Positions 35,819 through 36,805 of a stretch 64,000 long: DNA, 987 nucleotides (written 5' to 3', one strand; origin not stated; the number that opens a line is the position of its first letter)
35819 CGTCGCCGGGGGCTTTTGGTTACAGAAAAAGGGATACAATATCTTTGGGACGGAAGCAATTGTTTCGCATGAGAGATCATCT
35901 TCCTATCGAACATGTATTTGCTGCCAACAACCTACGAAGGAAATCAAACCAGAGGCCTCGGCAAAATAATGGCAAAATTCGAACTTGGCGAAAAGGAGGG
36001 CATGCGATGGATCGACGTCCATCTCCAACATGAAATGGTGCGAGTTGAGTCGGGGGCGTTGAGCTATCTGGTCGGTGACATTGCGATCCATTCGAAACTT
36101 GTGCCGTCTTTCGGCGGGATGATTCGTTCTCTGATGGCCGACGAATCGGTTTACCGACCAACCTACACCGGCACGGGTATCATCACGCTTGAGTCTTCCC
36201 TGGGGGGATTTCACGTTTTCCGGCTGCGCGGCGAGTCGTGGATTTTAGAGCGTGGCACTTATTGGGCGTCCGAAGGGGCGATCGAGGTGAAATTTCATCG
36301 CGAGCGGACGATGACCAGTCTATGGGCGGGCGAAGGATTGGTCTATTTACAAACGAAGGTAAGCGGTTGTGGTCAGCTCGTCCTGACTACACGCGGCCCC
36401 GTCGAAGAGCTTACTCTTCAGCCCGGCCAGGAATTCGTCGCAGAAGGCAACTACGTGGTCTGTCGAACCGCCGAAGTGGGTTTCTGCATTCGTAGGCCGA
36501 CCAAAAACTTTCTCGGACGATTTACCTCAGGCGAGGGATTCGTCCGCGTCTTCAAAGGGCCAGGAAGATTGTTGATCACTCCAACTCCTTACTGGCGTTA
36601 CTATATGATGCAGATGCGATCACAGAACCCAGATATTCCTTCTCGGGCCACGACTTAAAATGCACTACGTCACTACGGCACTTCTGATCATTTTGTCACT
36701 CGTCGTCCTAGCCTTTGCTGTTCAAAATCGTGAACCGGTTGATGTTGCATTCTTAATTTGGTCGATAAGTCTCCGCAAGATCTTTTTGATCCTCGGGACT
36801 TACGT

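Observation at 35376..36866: Translationally coupled triplet: double Zn-ribbon membrane protein, AIM24-family protein, LapA-like micro-membrane protein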

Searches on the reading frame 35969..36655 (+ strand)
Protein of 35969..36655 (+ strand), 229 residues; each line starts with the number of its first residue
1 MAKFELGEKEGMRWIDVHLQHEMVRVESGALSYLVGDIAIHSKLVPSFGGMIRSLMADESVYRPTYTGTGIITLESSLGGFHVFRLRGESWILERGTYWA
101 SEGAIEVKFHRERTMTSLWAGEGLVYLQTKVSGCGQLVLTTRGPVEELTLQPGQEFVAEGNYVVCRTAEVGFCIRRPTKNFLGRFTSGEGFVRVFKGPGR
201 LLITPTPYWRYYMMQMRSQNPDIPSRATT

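Call 3: search_protein_families(library=pfam, proteins=[window:35969-36655:+], max_evalue=1)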
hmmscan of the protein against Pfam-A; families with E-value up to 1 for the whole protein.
window:35969-36655:+ (229 aa): 1 family
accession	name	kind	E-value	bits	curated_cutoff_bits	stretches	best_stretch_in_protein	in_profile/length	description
PF01987.23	AIM24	-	6.7e-34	117.8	25.7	1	11-205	7-204/205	Mitochondrial biogenesis AIM24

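Call 4: search_protein_families(library=ncbifam, proteins=[window:35969-36655:+], max_evalue=1)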
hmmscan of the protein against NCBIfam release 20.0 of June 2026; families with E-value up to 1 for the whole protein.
window:35969-36655:+ (229 aa): 2 families
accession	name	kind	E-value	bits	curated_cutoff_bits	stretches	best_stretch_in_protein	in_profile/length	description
TIGR00266.1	TIGR00266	hypoth_equivalog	2.8e-13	50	96.6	1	21-203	21-202/222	TIGR00266 family protein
NF033781.1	chaper_CopP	exception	0.15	12.2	112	1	6-28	22-44/65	copper-binding metallochaperone CopP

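Call 5: search_protein_families(library=padloc, proteins=[window:35969-36655:+], max_evalue=1)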
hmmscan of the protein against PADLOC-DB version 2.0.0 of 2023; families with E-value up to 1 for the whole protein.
window:35969-36655:+ (229 aa): 0 families

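Call 6: search_solved_structures(query=window:35969-36655:+, max_evalue=1, show_alignments=1)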
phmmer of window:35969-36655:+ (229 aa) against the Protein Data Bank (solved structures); distinct sequences matched with E-value up to 1: 2.
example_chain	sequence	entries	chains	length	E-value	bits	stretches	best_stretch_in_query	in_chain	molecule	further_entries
1pg6_A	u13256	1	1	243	1.6e-11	47.4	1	13-204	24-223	Hypothetical protein SpyM3_0169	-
1yox_A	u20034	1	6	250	0.2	14.4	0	10-50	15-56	hypothetical protein PA3696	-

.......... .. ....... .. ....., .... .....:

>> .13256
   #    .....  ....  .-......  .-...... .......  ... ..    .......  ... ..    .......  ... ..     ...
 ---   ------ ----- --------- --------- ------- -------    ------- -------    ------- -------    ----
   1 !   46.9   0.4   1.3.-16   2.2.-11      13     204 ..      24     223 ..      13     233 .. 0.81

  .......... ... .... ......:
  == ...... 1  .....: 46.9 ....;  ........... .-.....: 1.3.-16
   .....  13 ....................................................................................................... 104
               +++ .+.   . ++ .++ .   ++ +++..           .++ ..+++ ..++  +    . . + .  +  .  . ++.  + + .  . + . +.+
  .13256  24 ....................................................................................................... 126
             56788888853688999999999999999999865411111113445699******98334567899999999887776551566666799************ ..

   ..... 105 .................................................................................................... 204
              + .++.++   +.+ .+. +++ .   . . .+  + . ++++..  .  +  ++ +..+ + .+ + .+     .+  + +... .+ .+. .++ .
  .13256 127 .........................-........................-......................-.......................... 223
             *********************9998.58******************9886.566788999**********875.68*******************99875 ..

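Call 17: find_homologous_proteins(query=window:35969-36655:+, max_evalue=1e-10)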
Query window:35969-36655:+ (229 aa): 626 proteins with E <= 1e-10 among 877 candidates; the best 120 are listed.
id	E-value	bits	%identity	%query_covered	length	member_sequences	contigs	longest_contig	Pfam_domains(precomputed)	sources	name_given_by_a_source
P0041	3.1e-141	487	91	100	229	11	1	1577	PF01987.24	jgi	jgi:uncharacterized protein (AIM24 family)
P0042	1.0e-140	485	92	100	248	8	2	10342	PF01987.24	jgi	jgi:uncharacterized protein (AIM24 family)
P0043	4.4e-139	480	91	100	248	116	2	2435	PF01987.24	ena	-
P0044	3.6e-134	463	88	100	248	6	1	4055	PF01987.24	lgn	-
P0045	3.2e-117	408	76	100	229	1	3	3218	PF01987.24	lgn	-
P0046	4.0e-108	378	70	100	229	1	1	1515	PF01987.24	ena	-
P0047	1.4e-107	376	70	100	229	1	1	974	PF01987.24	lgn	-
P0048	8.1e-106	371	69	100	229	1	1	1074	PF01987.24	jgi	jgi:uncharacterized protein (AIM24 family)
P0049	1.1e-105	370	68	100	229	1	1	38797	PF01987.24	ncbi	-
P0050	1.3e-105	370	69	100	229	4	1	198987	PF01987.24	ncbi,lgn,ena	-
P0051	1.3e-105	370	68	100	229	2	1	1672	PF01987.24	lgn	-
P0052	1.5e-104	367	69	99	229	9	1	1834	PF01987.24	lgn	-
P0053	2.1e-104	366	66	100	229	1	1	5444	PF01987.24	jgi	jgi:uncharacterized protein (AIM24 family)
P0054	4.3e-104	365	66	100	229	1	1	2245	PF01987.24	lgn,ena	-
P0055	4.6e-104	365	66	100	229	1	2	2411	PF01987.24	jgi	jgi:uncharacterized protein (AIM24 family)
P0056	1.8e-103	363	66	100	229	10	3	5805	PF01987.24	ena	-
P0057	3.0e-103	362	67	100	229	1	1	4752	PF01987.24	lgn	-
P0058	3.1e-103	362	68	99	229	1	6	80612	PF01987.24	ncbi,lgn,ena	-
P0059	4.2e-103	362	69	99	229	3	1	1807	PF01987.24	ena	-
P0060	4.6e-103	362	68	99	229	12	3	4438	PF01987.24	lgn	-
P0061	5.4e-103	361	66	100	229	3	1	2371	PF01987.24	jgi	jgi:uncharacterized protein (AIM24 family)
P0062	6.3e-103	361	66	100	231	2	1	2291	PF01987.24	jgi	-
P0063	1.1e-102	360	66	100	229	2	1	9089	PF01987.24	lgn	-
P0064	1.3e-102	360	68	100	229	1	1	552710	PF01987.24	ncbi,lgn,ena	-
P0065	2.1e-102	360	68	99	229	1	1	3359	PF01987.24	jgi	jgi:uncharacterized protein (AIM24 family)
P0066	2.3e-102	359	66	100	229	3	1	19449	PF01987.24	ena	-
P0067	3.2e-102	359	66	100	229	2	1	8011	PF01987.24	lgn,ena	-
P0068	3.3e-102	359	66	100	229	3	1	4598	PF01987.24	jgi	-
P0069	3.4e-102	359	67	100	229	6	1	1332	PF01987.24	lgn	-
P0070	3.4e-102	359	67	100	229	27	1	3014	PF01987.24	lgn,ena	-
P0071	4.6e-102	358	66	100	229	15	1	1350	PF01987.24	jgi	jgi:uncharacterized protein (AIM24 family)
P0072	5.9e-102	358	65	100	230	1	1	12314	PF01987.24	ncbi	-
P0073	6.3e-102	358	67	100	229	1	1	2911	PF01987.24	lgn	-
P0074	7.7e-102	358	68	100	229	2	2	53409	PF01987.24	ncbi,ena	-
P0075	1.0e-101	357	66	100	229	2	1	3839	PF01987.24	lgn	-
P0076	1.2e-101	357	66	100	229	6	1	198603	PF01987.24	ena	-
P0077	1.3e-101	357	65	100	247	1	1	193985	PF01987.24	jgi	jgi:uncharacterized protein (AIM24 family)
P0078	3.5e-101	356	66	100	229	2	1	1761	PF01987.24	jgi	-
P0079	6.0e-101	355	65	100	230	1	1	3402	PF01987.24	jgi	jgi:uncharacterized protein (AIM24 family)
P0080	6.5e-101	355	67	99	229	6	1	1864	PF01987.24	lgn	-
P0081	6.7e-101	355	66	100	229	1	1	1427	PF01987.24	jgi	jgi:uncharacterized protein (AIM24 family)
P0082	6.7e-101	355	66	100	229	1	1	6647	PF01987.24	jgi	jgi:uncharacterized protein (AIM24 family)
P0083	7.4e-101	355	64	100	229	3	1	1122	PF01987.24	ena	-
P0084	8.6e-101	354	67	100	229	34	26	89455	PF01987.24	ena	-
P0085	9.8e-101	354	65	100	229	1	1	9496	PF01987.24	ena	-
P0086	1.2e-100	354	65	100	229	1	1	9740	PF01987.24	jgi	jgi:uncharacterized protein (AIM24 family)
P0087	1.7e-100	353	65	100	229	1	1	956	PF01987.24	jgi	jgi:uncharacterized protein (AIM24 family)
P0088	2.0e-100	353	65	100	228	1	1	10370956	PF01987.24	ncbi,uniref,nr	ncbi:hypothetical protein OJF2_40420 [Aquisphaera giovannonii]|uniref:AIM24 family protein n=1 Tax=A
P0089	2.2e-100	353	65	100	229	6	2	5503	PF01987.24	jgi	jgi:uncharacterized protein (AIM24 family)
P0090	2.8e-100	353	66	100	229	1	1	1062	PF01987.24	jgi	jgi:uncharacterized protein (AIM24 family)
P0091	7.5e-100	351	65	100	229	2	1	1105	PF01987.24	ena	-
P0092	9.4e-100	351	66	98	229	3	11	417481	PF01987.24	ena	-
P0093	1.2e-99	351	65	100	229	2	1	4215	PF01987.24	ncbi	ncbi:MAG: AIM24 family protein [Verrucomicrobiales bacterium]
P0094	1.3e-99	350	66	100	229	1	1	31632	PF01987.24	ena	-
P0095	1.5e-99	350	64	100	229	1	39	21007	PF01987.24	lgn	-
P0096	1.8e-99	350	65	100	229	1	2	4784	PF01987.24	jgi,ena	-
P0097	2.1e-99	350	67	100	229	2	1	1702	PF01987.24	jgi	jgi:uncharacterized protein (AIM24 family)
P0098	2.1e-99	350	65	100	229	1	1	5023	PF01987.24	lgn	-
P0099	2.9e-99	349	64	100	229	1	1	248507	PF01987.24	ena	-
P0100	3.0e-99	349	65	100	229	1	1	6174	PF01987.24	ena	-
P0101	3.6e-99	349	64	100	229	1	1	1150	PF01987.24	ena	-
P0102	3.9e-99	349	65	100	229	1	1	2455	PF01987.24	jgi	jgi:uncharacterized protein (AIM24 family)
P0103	5.1e-99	348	64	100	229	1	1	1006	PF01987.24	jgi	-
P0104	6.1e-99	348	66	100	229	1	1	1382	PF01987.24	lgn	-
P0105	7.7e-99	348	65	100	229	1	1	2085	PF01987.24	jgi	jgi:uncharacterized protein (AIM24 family)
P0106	8.1e-99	348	65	100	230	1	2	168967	PF01987.24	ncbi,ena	-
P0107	9.6e-99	348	64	100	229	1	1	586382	PF01987.24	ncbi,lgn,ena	-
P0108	1.2e-98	347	66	97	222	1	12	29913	PF01987.24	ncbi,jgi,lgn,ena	jgi:uncharacterized protein (AIM24 family)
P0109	1.3e-98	347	67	96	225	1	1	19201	PF01987.24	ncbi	-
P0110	1.5e-98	347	64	100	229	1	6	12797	PF01987.24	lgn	-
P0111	1.5e-98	347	65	100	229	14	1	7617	PF01987.24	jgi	jgi:uncharacterized protein (AIM24 family)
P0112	1.6e-98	347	65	100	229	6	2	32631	PF01987.24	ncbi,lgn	-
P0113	1.6e-98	347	65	100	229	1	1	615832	PF01987.24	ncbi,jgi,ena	jgi:uncharacterized protein (AIM24 family)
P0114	2.0e-98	347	63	100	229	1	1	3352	PF01987.24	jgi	jgi:uncharacterized protein (AIM24 family)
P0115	2.9e-98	346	63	100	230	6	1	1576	PF01987.24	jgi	jgi:uncharacterized protein (AIM24 family)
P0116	3.1e-98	346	66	100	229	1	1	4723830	PF01987.24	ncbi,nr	ncbi:hypothetical protein MalM25_16060 [Planctomycetes bacterium MalM25]|nr:hypothetical protein Mal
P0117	3.2e-98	346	66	96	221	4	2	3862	PF01987.24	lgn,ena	-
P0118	4.2e-98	345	65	100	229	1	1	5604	PF01987.24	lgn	-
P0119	4.9e-98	345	65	100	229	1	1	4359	PF01987.24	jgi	jgi:uncharacterized protein (AIM24 family)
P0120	6.3e-98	345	64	100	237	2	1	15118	PF01987.24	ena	-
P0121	6.4e-98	345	64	100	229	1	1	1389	PF01987.24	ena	-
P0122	6.4e-98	345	66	97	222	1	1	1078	PF01987.24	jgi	jgi:uncharacterized protein (AIM24 family)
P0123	6.6e-98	345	64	100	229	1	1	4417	PF01987.24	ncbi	-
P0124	8.8e-98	344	63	100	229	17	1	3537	PF01987.24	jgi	jgi:uncharacterized protein (AIM24 family)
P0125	9.1e-98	344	62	100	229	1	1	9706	PF01987.24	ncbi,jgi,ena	-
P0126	9.7e-98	344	65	100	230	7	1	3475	PF01987.24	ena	-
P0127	1.8e-97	343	65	100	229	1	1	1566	PF01987.24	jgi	-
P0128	1.9e-97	343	63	99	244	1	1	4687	PF01987.24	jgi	jgi:uncharacterized protein (AIM24 family)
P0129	2.1e-97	343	64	100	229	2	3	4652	PF01987.24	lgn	-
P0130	2.6e-97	343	64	100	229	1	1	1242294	PF01987.24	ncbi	-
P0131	3.6e-97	342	64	100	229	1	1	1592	PF01987.24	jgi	jgi:uncharacterized protein (AIM24 family)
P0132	5.1e-97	342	62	100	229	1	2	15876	PF01987.24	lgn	-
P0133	5.4e-97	342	62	100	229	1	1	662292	PF01987.24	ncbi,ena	-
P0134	5.8e-97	342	63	100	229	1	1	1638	PF01987.24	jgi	jgi:uncharacterized protein (AIM24 family)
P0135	7.3e-97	341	63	100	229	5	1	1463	PF01987.24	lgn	-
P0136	7.3e-97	341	66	97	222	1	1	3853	PF01987.24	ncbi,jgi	jgi:uncharacterized protein (AIM24 family)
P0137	8.2e-97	341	67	96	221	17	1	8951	PF01987.24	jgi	jgi:uncharacterized protein (AIM24 family)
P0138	1.0e-96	341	66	97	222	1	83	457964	PF01987.24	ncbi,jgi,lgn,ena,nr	ncbi:MAG: AIM24 family protein [Planctomycetota bacterium]|jgi:uncharacterized protein (AIM24 family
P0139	2.1e-96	340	62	100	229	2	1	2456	PF01987.24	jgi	jgi:uncharacterized protein (AIM24 family)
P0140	2.1e-96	340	66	97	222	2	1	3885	PF01987.24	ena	-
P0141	2.9e-96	339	66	97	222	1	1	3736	PF01987.24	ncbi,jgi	jgi:uncharacterized protein (AIM24 family)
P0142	3.5e-96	339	63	100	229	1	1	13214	PF01987.24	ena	-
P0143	4.4e-96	339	65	97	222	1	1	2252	PF01987.24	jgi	jgi:uncharacterized protein (AIM24 family)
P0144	4.9e-96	339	61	100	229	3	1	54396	PF01987.24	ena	-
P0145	5.9e-96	338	62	100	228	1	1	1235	PF01987.24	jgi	jgi:uncharacterized protein (AIM24 family)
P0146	7.0e-96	338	65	97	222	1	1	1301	PF01987.24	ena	-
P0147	7.6e-96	338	64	97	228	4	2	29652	PF01987.24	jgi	jgi:uncharacterized protein (AIM24 family)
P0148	1.2e-95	337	66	95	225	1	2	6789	PF01987.24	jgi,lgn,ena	jgi:uncharacterized protein (AIM24 family)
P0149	1.2e-95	337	63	99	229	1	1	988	PF01987.24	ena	-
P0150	1.3e-95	337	64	97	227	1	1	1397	PF01987.24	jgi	jgi:uncharacterized protein (AIM24 family)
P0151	1.5e-95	337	63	100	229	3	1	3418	PF01987.24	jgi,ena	-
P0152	2.0e-95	337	64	96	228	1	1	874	PF01987.24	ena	-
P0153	2.0e-95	337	64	100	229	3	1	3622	PF01987.24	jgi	jgi:uncharacterized protein (AIM24 family)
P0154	3.5e-95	336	65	96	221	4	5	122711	PF01987.24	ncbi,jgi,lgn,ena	jgi:uncharacterized protein (AIM24 family)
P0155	4.2e-95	336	64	96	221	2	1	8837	PF01987.24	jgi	jgi:uncharacterized protein (AIM24 family)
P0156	4.8e-95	335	63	97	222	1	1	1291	PF01987.24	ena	-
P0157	5.7e-95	335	64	97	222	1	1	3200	PF01987.24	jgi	-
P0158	5.7e-95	335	64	97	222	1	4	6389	PF01987.24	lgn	-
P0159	6.7e-95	335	64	97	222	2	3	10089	PF01987.24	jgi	jgi:uncharacterized protein (AIM24 family)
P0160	7.6e-95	335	65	97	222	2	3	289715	PF01987.24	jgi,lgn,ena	jgi:uncharacterized protein (AIM24 family)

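Call 18: find_related_loci(query=window:35969-36655:+, collection=genome_contigs, flank=10000)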
Query window:35969-36655:+ (229 aa) in genome_contigs; peptide patterns used: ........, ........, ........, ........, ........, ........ (x = any residue, [..] = any of these).
75 stretches matched a pattern; 7 encode a relative of the query (tblastn E <= 1e-3); 7 distinct loci.
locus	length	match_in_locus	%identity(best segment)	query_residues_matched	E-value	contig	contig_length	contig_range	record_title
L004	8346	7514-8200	93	1-229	7e-146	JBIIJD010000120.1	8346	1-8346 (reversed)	MAG: Aureliella sp. isolate ME2001-09-10pf_3300042914_group1_bin87 Rohwer_bin1635_scaffold_11247_c1, whole genome shotgu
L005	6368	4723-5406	92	1-228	8e-145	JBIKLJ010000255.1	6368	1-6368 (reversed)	MAG: Pirellula sp. isolate ME2014-08-22_3300042298_group5_bin125 Rohwer_bin1657_scaffold_17303_c1, whole genome shotgun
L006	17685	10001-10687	91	1-229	3e-144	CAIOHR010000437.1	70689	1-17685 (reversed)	MAG: uncultured Pirellula sp. isolate ErkenSummer_bin-0307 genome assembly, contig: bin-0307:437/445, whole genome shotg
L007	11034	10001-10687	91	1-229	3e-144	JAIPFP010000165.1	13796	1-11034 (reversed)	MAG: Pirellula sp. isolate Tobar2m-G36 Tobar2m-C3956, whole genome shotgun sequence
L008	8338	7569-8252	90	1-229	2e-142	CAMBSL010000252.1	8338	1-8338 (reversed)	MAG: Pirellula staleyi DSM 6068 isolate AE-24oct19-290 genome assembly, contig: AE-24oct19-C16273, whole genome shotgun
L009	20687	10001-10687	85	1-229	1e-137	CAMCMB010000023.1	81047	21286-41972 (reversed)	MAG: Pirellula staleyi DSM 6068 isolate MiH-22jul19-314 genome assembly, contig: MiH-22jul19-C385, whole genome shotgun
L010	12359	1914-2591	68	1-226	7e-108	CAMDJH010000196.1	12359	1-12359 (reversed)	MAG: Akkermansia muciniphila isolate ZH-13nov19-140 genome assembly, contig: ZH-13nov19-C8706, whole genome shotgun sequ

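Call 20: find_related_loci(query=A1, collection=metagenome_contigs, flank=8000)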
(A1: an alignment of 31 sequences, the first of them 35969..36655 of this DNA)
Query A1 (229 aa) in metagenome_contigs; peptide patterns used: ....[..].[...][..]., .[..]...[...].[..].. (x = any residue, [..] = any of these).
218 stretches matched a pattern; 163 encode a relative of the query (tblastn E <= 1e-3); the best 80 are kept; 80 distinct loci.
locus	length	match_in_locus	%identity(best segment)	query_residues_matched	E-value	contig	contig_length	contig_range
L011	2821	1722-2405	93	1-228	4e-151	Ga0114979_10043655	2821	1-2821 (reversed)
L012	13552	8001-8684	91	1-228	1e-142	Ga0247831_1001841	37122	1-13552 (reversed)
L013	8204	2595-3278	91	1-228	1e-142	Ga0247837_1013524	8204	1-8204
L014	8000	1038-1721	90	1-229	5e-142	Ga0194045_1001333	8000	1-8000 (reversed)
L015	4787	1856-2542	89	1-229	8e-143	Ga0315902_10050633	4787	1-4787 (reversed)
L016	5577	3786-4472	89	1-229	9e-142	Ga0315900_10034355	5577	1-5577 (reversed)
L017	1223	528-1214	88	1-229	3e-154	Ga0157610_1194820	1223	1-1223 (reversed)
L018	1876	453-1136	89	1-228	3e-151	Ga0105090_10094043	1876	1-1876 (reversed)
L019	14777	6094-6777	69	1-228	4e-109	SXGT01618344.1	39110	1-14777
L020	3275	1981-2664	68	1-228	8e-110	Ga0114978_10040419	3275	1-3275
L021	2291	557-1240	66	1-228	3e-112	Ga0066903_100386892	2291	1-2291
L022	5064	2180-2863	67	1-228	3e-105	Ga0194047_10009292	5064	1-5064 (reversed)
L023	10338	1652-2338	66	1-229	4e-105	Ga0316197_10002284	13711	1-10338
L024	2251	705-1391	65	1-229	2e-109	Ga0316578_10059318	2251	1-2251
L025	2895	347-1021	65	1-225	1e-106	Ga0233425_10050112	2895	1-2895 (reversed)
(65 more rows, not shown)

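Call 57: find_encoding_contigs(protein=P0088, flank=7000, max_places=1)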
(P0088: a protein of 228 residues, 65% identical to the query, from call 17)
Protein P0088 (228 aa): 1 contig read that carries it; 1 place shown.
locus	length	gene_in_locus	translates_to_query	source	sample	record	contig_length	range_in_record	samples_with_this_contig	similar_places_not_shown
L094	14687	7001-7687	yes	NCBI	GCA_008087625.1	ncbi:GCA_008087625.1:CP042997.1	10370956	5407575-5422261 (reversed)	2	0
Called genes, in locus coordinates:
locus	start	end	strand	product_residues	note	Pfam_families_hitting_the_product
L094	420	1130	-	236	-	-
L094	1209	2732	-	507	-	PF04616:Glyco_hydro_43, PF14200:RicinB_lectin_2 (weak)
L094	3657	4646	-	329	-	PF14525:AraC_binding_2 (weak), PF12833:HTH_18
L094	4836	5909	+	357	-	PF06078:DUF937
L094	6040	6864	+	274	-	PF14023:Bestrophin-like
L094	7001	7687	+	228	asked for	PF01987:AIM24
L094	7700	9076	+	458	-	PF13433:Peripla_BP_5, PF13458:Peripla_BP_6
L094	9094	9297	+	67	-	PF06305:LapA_dom (weak)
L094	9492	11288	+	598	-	PF07969:Amidohydro_3, PF01979:Amidohydro_1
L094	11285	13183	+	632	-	PF07969:Amidohydro_3, PF01979:Amidohydro_1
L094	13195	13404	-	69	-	-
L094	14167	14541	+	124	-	PF05717:TnpB_IS66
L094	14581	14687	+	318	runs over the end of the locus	PF13007:LZ_Tnp_IS66, PF13005:zf-IS66, PF03050:DDE_Tnp_IS66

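Call 58: find_encoding_contigs(protein=P0116, flank=7000, max_places=1)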
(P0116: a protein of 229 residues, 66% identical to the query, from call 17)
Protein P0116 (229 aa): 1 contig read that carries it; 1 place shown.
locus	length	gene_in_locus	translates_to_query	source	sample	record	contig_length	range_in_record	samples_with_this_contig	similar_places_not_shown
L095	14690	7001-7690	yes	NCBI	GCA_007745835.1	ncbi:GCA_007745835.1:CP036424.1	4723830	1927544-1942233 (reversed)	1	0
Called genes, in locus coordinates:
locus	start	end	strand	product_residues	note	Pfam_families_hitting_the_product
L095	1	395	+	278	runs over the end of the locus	PF01026:TatD_DNase (weak)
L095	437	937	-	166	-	PF03974:Ecotin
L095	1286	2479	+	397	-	PF01595:CNNM, PF00571:CBS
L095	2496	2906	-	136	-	PF07963:N_methyl (weak)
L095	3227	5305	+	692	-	PF07995:GSDH (faint)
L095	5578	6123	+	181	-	-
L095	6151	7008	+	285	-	PF14023:Bestrophin-like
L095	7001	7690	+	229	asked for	PF01987:AIM24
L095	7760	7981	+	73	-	-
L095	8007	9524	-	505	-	PF00884:Sulfatase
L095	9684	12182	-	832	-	PF02837:Glyco_hydro_2_N, PF22666:Glyco_hydro_2_N2 (weak), PF00703:Glyco_hydro_2, PF02836:Glyco_hydro_2_C, PF16355:DUF4982, PF18565:Glyco_hydro2_C5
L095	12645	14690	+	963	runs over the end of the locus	PF18206:Porphyrn_cat_1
